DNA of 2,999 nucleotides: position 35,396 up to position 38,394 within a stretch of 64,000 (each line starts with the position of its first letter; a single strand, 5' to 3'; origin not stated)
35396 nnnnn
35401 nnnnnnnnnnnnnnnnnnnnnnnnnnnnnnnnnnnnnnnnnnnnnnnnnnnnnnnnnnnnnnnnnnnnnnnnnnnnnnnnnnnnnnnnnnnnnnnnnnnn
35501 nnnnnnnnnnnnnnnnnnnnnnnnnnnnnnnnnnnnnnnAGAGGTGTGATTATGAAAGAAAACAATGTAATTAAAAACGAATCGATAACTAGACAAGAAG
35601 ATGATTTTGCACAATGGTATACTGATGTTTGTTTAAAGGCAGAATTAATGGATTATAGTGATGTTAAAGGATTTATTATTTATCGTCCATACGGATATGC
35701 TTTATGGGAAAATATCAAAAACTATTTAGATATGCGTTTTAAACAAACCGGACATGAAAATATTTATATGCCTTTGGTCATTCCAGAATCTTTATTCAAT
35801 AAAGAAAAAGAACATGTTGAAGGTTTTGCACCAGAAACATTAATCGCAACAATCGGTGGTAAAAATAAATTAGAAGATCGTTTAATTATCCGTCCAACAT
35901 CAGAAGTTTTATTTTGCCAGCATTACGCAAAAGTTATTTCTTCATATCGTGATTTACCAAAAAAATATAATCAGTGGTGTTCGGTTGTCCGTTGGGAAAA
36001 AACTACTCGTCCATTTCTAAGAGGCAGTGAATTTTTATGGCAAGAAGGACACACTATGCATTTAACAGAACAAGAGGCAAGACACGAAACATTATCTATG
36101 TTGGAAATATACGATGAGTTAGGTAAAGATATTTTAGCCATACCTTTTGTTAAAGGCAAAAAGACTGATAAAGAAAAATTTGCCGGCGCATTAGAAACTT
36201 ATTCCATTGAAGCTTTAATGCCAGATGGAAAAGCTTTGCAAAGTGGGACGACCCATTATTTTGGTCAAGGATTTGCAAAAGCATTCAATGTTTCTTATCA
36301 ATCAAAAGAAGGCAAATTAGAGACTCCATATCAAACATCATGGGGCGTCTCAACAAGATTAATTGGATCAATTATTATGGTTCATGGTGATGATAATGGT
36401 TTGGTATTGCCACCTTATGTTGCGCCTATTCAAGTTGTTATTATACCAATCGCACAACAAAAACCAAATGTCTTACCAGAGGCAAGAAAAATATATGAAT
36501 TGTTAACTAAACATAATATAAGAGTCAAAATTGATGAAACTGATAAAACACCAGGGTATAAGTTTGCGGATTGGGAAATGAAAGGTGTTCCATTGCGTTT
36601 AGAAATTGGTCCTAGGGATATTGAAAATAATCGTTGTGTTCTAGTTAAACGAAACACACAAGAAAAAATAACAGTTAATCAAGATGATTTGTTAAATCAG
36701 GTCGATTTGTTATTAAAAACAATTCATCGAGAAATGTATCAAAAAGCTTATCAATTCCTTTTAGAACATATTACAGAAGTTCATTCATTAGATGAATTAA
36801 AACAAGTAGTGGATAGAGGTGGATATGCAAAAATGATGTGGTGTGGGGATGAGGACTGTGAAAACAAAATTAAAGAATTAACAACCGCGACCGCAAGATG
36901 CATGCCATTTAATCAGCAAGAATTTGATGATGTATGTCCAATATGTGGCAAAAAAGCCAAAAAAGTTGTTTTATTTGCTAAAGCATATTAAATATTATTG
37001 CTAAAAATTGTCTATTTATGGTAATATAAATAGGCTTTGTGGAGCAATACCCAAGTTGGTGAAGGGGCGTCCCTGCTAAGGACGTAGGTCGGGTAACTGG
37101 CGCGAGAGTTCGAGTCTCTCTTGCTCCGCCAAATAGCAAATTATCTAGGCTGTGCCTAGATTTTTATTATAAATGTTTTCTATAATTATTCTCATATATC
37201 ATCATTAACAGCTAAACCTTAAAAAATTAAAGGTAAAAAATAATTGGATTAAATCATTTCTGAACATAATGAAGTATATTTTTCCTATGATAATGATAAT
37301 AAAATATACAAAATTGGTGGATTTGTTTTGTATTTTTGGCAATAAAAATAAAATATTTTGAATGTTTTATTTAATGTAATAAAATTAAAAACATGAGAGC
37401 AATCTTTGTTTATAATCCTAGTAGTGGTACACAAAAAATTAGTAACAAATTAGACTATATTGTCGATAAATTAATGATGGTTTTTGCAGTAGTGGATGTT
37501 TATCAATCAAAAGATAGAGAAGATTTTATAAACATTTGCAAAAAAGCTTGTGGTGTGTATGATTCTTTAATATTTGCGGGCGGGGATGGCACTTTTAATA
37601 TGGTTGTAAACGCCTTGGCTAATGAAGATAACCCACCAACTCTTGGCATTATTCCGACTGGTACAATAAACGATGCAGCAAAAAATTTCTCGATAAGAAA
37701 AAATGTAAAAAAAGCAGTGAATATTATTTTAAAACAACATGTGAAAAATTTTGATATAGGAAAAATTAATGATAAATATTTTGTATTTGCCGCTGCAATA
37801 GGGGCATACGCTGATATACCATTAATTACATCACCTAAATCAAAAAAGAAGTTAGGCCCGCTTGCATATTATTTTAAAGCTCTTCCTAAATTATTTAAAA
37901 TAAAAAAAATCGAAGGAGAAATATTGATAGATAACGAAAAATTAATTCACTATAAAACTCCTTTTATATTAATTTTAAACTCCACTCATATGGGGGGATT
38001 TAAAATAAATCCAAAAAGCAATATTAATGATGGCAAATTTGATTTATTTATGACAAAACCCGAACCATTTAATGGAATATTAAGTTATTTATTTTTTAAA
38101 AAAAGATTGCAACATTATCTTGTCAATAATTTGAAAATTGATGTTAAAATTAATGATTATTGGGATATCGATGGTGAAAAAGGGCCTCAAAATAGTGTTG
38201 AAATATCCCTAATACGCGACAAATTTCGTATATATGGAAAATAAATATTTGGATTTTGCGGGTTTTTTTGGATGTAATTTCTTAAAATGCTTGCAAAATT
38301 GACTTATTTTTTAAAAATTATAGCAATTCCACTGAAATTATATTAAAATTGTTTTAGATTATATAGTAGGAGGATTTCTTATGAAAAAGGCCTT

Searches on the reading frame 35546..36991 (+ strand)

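Call 25: search_protein_families(library=pfam, proteins=[window:35546-36991:+], max_evalue=0.001)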
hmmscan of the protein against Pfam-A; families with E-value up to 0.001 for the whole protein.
window:35546-36991:+ (481 aa): 3 families
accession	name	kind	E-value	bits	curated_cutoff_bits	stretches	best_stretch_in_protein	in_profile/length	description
PF09180.16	ProRS-C_1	-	3.5e-26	91.6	31.5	1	415-481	1-71/71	Prolyl-tRNA synthetase, C-terminal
PF03129.25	HGTP_anticodon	-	4.3e-23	81.7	21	1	296-385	1-90/94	Anticodon binding domain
PF00587.30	tRNA-synt_2b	-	3.2e-20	73.4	29.3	1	108-277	6-176/179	tRNA synthetase class II core domain (G, H, P, S and T)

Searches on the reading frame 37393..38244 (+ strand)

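Call 25: search_protein_families(library=pfam, proteins=[window:37393-38244:+], max_evalue=0.001)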
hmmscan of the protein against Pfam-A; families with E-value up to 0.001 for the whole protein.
window:37393-38244:+ (283 aa): 3 families
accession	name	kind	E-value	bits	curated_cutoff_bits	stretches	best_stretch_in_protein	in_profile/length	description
PF00781.29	DAGK_cat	-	3.4e-29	101.4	23.6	1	2-125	1-125/125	Diacylglycerol kinase catalytic domain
PF19279.4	YegS_C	-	0.00016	21.9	27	1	151-224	19-92/158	YegS C-terminal NAD kinase beta sandwich-like domain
PF01513.26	NAD_kinase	-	0.00049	20.8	25.5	1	49-93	66-108/130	ATP-NAD kinase N-terminal domain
